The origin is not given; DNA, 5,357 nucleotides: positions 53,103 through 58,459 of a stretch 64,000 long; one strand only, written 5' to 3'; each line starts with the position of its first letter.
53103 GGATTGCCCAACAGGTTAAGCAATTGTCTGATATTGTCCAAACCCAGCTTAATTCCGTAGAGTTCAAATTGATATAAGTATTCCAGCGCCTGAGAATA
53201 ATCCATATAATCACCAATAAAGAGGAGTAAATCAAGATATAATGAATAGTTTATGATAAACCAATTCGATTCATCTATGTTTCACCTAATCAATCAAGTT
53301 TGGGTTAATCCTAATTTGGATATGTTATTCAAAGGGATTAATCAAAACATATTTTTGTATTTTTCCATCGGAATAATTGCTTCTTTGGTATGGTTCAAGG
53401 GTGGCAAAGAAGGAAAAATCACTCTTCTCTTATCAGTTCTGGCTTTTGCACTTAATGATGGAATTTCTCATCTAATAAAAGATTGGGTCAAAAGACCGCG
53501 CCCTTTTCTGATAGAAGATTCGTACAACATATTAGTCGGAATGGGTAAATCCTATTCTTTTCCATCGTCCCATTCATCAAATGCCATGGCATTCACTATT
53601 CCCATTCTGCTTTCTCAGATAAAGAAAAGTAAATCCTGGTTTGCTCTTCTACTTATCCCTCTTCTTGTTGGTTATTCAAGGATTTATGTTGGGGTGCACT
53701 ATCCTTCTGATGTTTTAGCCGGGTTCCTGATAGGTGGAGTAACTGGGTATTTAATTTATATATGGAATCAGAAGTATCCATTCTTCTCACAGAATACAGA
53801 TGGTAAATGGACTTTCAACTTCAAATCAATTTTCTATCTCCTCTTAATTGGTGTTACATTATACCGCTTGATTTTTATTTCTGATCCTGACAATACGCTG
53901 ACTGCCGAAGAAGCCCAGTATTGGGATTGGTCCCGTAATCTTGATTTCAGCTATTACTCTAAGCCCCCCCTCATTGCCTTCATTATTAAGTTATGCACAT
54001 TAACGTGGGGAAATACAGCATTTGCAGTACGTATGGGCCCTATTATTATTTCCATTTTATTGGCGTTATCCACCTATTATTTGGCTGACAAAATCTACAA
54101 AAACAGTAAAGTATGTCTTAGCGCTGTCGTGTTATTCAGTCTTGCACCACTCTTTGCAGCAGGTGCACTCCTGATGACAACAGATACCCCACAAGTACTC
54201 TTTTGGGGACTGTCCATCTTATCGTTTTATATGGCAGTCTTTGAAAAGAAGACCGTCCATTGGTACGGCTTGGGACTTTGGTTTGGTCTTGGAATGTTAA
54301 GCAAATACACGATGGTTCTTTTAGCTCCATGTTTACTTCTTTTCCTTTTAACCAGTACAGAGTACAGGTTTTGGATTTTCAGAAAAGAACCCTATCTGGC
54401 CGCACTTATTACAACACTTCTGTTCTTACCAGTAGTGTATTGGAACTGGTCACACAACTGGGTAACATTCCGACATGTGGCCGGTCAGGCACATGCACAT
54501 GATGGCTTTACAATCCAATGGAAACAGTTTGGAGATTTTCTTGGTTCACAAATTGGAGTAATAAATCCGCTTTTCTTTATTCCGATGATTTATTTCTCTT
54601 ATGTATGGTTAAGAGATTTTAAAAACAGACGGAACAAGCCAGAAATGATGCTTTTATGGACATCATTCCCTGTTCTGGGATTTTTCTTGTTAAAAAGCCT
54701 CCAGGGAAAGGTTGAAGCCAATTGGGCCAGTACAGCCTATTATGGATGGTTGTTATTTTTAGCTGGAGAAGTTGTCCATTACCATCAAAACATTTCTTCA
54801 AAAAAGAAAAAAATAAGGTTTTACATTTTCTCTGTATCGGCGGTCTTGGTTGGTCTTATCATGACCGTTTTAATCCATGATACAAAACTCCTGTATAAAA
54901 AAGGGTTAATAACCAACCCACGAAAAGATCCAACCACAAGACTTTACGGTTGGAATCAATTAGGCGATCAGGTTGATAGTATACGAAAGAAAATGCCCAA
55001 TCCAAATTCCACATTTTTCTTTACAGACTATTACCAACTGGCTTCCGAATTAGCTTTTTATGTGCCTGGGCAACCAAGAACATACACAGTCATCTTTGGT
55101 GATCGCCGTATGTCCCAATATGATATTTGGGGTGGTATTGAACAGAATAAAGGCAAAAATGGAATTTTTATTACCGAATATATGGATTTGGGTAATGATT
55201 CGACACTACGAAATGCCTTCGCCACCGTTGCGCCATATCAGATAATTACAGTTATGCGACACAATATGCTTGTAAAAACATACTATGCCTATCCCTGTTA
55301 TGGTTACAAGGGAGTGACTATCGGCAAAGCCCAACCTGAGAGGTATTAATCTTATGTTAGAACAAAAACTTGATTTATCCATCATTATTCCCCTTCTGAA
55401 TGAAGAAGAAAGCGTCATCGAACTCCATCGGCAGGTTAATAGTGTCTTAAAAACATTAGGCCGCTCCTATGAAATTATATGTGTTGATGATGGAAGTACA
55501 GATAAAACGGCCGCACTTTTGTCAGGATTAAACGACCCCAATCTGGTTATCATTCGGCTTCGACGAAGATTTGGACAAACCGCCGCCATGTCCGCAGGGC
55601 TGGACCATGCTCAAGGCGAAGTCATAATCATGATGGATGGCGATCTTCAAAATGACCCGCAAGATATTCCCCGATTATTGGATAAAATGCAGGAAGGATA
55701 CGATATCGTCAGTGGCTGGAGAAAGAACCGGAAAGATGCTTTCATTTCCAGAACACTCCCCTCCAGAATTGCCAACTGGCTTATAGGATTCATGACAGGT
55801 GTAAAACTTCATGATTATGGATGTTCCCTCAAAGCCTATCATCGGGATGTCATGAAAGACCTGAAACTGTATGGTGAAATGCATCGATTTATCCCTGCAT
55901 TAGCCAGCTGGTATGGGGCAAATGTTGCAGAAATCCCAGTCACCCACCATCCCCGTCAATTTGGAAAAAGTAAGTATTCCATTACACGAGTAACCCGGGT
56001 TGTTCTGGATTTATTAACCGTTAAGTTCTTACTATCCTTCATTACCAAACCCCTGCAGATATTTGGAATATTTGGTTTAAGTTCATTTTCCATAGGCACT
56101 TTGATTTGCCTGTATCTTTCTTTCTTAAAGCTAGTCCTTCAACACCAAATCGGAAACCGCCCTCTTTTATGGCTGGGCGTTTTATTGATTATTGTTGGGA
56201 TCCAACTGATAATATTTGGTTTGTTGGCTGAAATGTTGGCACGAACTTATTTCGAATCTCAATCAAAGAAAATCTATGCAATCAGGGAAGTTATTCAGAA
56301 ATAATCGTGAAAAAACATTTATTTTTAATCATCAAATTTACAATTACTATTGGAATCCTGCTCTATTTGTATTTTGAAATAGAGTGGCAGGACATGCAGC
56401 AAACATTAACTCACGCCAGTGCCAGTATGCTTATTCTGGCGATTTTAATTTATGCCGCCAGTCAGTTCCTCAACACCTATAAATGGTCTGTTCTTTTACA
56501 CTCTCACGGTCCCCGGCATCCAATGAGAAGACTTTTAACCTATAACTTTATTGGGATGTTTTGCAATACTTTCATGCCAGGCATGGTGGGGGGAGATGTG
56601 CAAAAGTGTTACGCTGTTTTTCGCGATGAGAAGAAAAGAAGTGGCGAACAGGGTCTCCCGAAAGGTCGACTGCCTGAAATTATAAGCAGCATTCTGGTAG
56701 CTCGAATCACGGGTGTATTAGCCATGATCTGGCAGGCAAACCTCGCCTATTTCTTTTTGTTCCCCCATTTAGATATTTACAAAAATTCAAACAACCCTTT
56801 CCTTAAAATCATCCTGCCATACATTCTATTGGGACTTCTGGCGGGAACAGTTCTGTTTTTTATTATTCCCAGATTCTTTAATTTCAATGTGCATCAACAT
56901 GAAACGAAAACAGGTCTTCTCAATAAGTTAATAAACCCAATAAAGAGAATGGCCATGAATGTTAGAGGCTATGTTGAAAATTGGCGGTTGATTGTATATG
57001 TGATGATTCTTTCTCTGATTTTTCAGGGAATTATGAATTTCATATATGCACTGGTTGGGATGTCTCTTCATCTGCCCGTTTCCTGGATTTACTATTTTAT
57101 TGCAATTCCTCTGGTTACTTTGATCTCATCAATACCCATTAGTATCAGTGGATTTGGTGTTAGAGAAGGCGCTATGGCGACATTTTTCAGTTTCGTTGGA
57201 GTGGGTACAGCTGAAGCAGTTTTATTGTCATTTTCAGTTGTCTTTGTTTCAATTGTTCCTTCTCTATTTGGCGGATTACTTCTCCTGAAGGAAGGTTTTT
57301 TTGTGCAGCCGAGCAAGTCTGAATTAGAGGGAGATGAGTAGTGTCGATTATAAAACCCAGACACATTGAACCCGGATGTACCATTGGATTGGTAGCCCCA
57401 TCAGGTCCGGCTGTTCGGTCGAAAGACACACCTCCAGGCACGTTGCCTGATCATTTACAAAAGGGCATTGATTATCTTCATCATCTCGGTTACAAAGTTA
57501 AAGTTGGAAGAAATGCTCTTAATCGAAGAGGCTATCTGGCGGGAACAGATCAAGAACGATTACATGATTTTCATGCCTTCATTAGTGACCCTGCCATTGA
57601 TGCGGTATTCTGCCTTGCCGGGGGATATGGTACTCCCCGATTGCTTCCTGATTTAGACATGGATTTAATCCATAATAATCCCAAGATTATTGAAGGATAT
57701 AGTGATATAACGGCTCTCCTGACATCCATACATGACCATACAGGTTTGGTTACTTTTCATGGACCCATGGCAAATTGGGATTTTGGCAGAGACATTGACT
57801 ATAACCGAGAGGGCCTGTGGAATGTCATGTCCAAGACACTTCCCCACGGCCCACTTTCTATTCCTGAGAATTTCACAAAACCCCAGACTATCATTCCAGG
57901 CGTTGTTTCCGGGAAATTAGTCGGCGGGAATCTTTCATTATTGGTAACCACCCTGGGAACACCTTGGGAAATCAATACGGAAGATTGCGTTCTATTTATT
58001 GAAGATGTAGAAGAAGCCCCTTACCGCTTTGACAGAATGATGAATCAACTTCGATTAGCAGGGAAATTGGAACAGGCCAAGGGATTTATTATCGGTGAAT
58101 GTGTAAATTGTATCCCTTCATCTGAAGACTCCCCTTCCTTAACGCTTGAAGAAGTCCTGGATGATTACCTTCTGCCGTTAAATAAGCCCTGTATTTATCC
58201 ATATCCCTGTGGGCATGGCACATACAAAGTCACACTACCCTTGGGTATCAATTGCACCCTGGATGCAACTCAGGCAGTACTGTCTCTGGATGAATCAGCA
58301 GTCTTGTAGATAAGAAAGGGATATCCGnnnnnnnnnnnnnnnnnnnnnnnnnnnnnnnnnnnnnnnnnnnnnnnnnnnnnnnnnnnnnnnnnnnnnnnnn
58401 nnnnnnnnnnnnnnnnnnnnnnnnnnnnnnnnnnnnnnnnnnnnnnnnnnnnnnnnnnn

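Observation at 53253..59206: Lipid-carrier glycosylation module built around a PAP2::GT-C fusion protein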

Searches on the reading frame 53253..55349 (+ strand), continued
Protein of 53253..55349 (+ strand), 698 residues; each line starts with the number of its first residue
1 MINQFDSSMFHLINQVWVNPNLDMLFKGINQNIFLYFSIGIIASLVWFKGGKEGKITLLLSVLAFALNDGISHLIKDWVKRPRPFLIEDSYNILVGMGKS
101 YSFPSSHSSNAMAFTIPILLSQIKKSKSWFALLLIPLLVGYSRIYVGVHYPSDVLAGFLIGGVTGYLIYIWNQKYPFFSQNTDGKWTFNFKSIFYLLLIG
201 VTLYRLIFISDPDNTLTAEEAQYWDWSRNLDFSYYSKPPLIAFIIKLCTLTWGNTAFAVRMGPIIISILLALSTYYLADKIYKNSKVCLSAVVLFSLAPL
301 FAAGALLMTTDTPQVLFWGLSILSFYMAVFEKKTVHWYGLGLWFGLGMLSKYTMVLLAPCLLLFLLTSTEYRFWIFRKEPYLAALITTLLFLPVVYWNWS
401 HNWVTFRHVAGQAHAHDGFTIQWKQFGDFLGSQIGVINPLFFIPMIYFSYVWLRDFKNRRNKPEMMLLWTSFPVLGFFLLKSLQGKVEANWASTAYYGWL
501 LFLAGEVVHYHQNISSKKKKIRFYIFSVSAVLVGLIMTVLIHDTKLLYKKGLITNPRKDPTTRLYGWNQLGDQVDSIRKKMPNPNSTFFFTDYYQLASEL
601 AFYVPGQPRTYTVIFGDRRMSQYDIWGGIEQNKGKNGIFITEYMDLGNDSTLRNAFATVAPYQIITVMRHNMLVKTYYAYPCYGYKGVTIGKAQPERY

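Call 91: find_encoding_contigs(protein=P0025, flank=7000, max_places=1)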
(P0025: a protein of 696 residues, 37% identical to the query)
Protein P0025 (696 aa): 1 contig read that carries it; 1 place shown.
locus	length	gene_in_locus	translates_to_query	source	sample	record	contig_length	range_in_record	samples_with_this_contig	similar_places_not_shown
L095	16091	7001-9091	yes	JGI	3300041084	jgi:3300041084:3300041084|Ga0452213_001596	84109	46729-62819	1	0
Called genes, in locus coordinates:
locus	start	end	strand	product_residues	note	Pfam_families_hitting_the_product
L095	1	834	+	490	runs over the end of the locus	PF05140:ResB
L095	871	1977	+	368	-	PF01578:Cytochrom_C_asm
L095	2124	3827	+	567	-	PF02463:SMC_N, PF13476:AAA_23, PF13304:AAA_21 (faint)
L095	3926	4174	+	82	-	PF12797:Fer4_2 (weak), PF14697:Fer4_21, PF25160:LdpA_Fe-S-bd (weak), PF00037:Fer4 (weak), PF12837:Fer4_6, PF13237:Fer4_10 (weak), PF12838:Fer4_7 (weak), PF13187:Fer4_9, +3 more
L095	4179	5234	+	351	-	PF01855:POR_N, PF17147:PFOR_II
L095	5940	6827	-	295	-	PF01979:Amidohydro_1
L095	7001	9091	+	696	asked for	PF01569:PAP2, PF02366:PMT, PF13231:PMT_2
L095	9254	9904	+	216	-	PF07992:Pyr_redox_2, PF13738:Pyr_redox_3 (faint), PF00890:FAD_binding_2 (faint), PF01134:GIDA, PF01266:DAO (faint), PF12831:FAD_oxidored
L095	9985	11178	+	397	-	PF01134:GIDA, PF21680:GIDA_C_1st, PF13932:SAM_GIDA_C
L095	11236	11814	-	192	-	-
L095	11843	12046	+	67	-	PF01197:Ribosomal_L31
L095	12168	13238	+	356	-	PF03462:PCRF, PF00472:RF-1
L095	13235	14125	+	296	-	PF17827:PrmC_N, PF03602:Cons_hypoth95 (weak), PF06325:PrmA, PF05175:MTS, PF09445:Methyltransf_15 (weak), PF13847:Methyltransf_31, PF08242:Methyltransf_12 (weak), PF13649:Methyltransf_25, +2 more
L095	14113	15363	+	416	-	PF00275:EPSP_synthase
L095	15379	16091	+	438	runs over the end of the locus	PF00815:Histidinol_dh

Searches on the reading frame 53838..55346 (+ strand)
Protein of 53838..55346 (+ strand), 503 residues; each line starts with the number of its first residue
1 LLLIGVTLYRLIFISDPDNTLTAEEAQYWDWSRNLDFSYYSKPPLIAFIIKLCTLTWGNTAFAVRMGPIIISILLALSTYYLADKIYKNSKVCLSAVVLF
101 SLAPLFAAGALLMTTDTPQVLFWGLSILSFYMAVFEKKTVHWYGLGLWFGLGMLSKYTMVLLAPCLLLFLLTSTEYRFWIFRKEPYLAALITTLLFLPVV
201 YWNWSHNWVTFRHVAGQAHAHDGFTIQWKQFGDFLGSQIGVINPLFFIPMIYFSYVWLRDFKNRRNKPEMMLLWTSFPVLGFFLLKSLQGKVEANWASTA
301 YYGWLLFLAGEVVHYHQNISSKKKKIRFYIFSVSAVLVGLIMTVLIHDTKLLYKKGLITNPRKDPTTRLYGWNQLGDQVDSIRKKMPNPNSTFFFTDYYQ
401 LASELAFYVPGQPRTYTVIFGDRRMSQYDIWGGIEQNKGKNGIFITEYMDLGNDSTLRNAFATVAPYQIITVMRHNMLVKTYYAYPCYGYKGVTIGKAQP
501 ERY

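Call 28: search_solved_structures(query=window:53838-55346:+, max_evalue=10)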
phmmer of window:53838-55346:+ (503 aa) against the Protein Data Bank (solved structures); distinct sequences matched with E-value up to 10: 0.

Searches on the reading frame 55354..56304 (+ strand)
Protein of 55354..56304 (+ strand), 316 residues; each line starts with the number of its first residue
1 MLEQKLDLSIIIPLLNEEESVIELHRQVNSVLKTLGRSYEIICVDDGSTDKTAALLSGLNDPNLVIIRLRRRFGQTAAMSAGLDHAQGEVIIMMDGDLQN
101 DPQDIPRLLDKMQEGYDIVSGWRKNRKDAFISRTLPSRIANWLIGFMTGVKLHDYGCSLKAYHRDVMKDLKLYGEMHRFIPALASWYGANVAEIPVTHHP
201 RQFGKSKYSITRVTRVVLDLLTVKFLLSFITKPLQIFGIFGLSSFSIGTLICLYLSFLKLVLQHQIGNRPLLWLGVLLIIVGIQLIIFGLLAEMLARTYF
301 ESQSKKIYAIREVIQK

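Call 3: search_protein_families(library=pfam, proteins=[window:55354-56304:+], max_evalue=0.01)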
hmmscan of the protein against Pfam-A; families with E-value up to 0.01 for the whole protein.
window:55354-56304:+ (316 aa): 3 families
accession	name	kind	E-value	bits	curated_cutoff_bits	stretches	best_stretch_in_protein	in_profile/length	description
PF00535.33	Glycos_transf_2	-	3e-33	115.5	23.3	1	9-170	1-167/168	Glycosyl transferase family 2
PF10111.15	Glyco_tranf_2_2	-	1.1e-08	35.3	27.3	1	9-100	1-94/276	Glycosyltransferase like family 2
PF13704.12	Glyco_tranf_2_4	-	0.0079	17.1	27.5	0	34-95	16-79/98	Glycosyl transferase family 2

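Call 4: search_protein_families(library=ncbifam, proteins=[window:55354-56304:+], max_evalue=0.01)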
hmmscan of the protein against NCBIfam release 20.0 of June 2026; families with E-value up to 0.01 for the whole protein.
window:55354-56304:+ (316 aa): 24 families
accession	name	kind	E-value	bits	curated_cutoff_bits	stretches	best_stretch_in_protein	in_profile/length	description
NF007986.1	PRK10714.1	equivalog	3.4e-69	233.3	529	1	7-315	7-313/316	undecaprenyl-phosphate 4-deoxy-4-formamido-L-arabinose transferase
NF047588.1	GlcsyltransPgfSStrep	equivalog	1.4e-50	172.2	500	1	7-312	2-304/308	glycosyltransferase PgfS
TIGR04182.1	glyco_TIGR04182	equivalog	9.5e-27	94.1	325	1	7-301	1-288/293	S-layer glycoprotein N-glycosyltransferase AglJ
TIGR03937.1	PgaC_IcaA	equivalog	1.3e-13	50.7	422.3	1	6-114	45-152/407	poly-beta-1,6-N-acetyl-D-glucosamine synthase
NF041391.1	DPhHxTase_Halo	equivalog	8.6e-13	47.8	375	1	16-171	5-154/213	dolichyl-phosphate hexose transferase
TIGR03965.1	mycofact_glyco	equivalog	3.9e-12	45.8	280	1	5-111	73-178/467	mycofactocin biosynthesis glycosyltransferase MftF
TIGR04283.1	glyco_like_mftF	equivalog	5.3e-12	45.8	182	1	8-113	1-97/221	TIGR04283 family arsenosugar biosynthesis glycosyltransferase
NF041875.1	EPS_EpsD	equivalog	1.8e-11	44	370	1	8-117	1-109/325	exopolysaccharide biosynthesis glycosyltransferase EpsD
NF058614.1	PPMAGASynPpgS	equivalog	2e-11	43.8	370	1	7-198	1-196/226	polyprenyl-phospho-N-acetylgalactosaminyl synthase PpgS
NF047683.1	TeichurnBiosyTuaG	equivalog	7.4e-11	42.2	400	1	1-114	1-113/252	teichuronic acid biosynthesis protein TuaG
NF007482.0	PRK10073.1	equivalog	3.3e-10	39.5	423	1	2-112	2-110/334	glycosyltransferase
NF050050.1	ProtGlycPglI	equivalog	9.3e-10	38.3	500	1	8-133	4-129/306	GalNAc(5)-diNAcBac-PP-undecaprenol beta-1,3-glucosyltransferase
NF010496.0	PRK13915.1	equivalog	4.6e-09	35.8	262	1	4-109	29-139/307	glucosyl-3-phosphoglycerate synthase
NF038302.1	EPS_HpsE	equivalog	3.1e-06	26.4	300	1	6-100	1-99/307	hormogonium polysaccharide biosynthesis glycosyltransferase HpsE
TIGR04242.1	nodulat_NodC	equivalog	3.6e-06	26.2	550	1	8-115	50-159/395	chitooligosaccharide synthase NodC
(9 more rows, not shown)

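Call 22: list_cluster_members(proteins=[P0001, window:55354-56301:+, window:56307-57338:+, window:57341-58306:+, window:58328-59203:+, window:48004-50220:-])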
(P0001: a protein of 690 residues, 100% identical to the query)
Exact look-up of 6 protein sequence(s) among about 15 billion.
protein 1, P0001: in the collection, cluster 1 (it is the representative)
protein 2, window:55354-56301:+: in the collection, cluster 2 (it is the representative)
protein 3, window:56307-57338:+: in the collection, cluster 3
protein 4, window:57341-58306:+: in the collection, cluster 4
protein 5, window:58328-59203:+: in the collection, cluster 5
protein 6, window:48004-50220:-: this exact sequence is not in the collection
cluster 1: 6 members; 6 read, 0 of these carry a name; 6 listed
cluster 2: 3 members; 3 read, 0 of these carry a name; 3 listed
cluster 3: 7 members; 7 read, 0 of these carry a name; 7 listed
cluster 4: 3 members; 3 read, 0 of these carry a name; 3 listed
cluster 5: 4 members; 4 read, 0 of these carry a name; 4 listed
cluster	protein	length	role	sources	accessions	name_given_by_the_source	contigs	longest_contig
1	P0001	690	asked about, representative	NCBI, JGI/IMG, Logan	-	-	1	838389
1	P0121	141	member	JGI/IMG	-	-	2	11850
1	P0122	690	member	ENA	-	-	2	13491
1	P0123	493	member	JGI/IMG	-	-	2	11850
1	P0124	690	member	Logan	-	-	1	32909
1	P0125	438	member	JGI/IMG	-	-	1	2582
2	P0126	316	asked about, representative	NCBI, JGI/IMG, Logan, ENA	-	-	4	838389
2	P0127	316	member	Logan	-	-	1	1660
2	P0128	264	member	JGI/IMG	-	-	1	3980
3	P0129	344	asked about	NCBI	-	-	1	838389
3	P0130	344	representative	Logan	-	-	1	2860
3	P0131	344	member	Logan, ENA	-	-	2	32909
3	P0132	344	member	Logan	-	-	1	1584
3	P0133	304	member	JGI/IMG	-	-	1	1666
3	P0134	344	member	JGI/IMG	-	-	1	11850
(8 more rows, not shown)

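Call 36: search_solved_structures(query=window:55354-56301:+, max_evalue=0.001)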
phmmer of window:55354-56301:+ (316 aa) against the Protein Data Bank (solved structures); distinct sequences matched with E-value up to 0.001: 21.
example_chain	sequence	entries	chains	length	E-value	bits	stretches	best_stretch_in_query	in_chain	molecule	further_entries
9hwj_A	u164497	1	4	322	4.2e-61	210.2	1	8-315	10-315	Undecaprenyl-phosphate 4-deoxy-4-formamido-L-arabinose transferase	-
9bhc_C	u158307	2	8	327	1.1e-60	208.8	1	8-314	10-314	Undecaprenyl-phosphate 4-deoxy-4-formamido-L-arabinose transferase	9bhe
8vxh_A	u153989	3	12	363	1.6e-60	208.3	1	8-314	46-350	Undecaprenyl-phosphate 4-deoxy-4-formamido-L-arabinose transferase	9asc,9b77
5eke_A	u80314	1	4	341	2.3e-43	152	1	6-312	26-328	Uncharacterized glycosyltransferase sll0501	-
5ekp_C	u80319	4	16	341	3.1e-43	151.5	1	6-312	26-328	Uncharacterized glycosyltransferase sll0501 | Glycosyltransferase sll0501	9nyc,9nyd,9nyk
9nye_A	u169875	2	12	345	3.3e-43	151.5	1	6-312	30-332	Glycosyltransferase sll0501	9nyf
5mlz_A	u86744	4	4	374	2.5e-18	69.7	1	4-246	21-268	Dolichol monophosphate mannose synthase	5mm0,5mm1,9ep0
9omh_A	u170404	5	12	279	2.7e-07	33.5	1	5-122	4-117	Glycosyltransferase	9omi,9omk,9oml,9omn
9omm_A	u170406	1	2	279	2.8e-07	33.5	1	5-122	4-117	Glycosyltransferase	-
9omj_A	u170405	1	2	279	3.8e-07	33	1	6-122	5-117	Glycosyltransferase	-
5hea_A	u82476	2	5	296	1.8e-06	30.8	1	8-97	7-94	Putative glycosyltransferase (GalT1)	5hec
7pdo_A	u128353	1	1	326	8.5e-06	28.6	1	8-124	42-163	Glucosyl-3-phosphoglycerate synthase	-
7p5l_A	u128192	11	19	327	8.5e-06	28.6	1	8-124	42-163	Glucosyl-3-phosphoglycerate synthase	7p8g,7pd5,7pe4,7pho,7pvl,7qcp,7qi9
6p61_A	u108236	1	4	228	5.7e-05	25.9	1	8-99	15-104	Glycosyltransferase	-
5tze_C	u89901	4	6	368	0.00043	23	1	8-98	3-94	Glycosyl transferase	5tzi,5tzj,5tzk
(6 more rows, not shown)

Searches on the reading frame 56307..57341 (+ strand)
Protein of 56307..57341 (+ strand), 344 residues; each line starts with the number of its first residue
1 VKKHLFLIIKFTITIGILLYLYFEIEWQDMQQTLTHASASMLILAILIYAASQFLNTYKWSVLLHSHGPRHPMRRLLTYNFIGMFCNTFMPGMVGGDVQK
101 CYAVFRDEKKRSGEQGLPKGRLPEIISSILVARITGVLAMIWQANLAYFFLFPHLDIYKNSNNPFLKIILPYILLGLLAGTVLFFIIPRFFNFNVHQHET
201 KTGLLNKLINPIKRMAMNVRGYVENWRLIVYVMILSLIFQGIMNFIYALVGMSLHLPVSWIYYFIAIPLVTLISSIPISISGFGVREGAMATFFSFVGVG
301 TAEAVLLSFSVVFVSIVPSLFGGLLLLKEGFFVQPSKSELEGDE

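Call 3: search_protein_families(library=pfam, proteins=[window:56307-57341:+], max_evalue=0.01)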
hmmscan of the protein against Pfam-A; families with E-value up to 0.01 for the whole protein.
window:56307-57341:+ (344 aa): 1 family
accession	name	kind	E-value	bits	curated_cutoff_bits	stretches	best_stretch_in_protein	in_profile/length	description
PF03706.18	LPG_synthase_TM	-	2.1e-37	129.7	33.4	1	8-322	2-302/302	Lysylphosphatidylglycerol synthase TM region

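Call 4: search_protein_families(library=ncbifam, proteins=[window:56307-57341:+], max_evalue=0.01)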
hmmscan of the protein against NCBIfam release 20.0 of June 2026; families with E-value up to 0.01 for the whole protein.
window:56307-57341:+ (344 aa): 2 families
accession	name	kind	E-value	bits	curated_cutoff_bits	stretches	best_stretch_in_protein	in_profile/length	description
TIGR00374.1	TIGR00374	subfamily_domain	2.3e-19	70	43.2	1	14-309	4-292/323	flippase-like domain-containing protein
NF033480.1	bifunc_MprF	equivalog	7.2e-06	24.6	600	1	3-329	5-297/841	bifunctional lysylphosphatidylglycerol flippase/synthetase MprF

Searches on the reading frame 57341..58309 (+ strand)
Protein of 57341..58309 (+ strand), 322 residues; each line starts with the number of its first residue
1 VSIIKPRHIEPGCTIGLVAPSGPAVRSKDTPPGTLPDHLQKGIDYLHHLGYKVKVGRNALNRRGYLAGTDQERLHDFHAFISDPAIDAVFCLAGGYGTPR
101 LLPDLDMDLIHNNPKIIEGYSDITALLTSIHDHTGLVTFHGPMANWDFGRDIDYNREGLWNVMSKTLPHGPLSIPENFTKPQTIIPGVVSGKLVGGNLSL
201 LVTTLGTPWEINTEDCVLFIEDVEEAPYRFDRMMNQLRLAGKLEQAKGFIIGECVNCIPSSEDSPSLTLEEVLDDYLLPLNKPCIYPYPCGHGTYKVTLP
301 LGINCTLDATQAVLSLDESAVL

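Call 3: search_protein_families(library=pfam, proteins=[window:57341-58309:+], max_evalue=0.01)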
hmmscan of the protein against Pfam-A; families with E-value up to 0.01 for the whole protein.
window:57341-58309:+ (322 aa): 2 families
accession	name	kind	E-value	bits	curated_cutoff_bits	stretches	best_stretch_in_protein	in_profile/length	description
PF02016.21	Peptidase_S66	-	3.4e-38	130.9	25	1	15-141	1-121/121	LD-carboxypeptidase N-terminal domain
PF17676.7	Peptidase_S66C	-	1.3e-36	126.2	23.7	1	190-307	1-120/120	LD-carboxypeptidase C-terminal domain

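Call 4: search_protein_families(library=ncbifam, proteins=[window:57341-58309:+], max_evalue=0.01)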
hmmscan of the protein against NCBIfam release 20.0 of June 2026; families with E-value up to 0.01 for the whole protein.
window:57341-58309:+ (322 aa): 1 family
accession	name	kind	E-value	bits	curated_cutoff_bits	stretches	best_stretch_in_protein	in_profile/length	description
NF008424.0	PRK11253.1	equivalog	8.1e-49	166.3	378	1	14-316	6-298/308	muramoyltetrapeptide carboxypeptidase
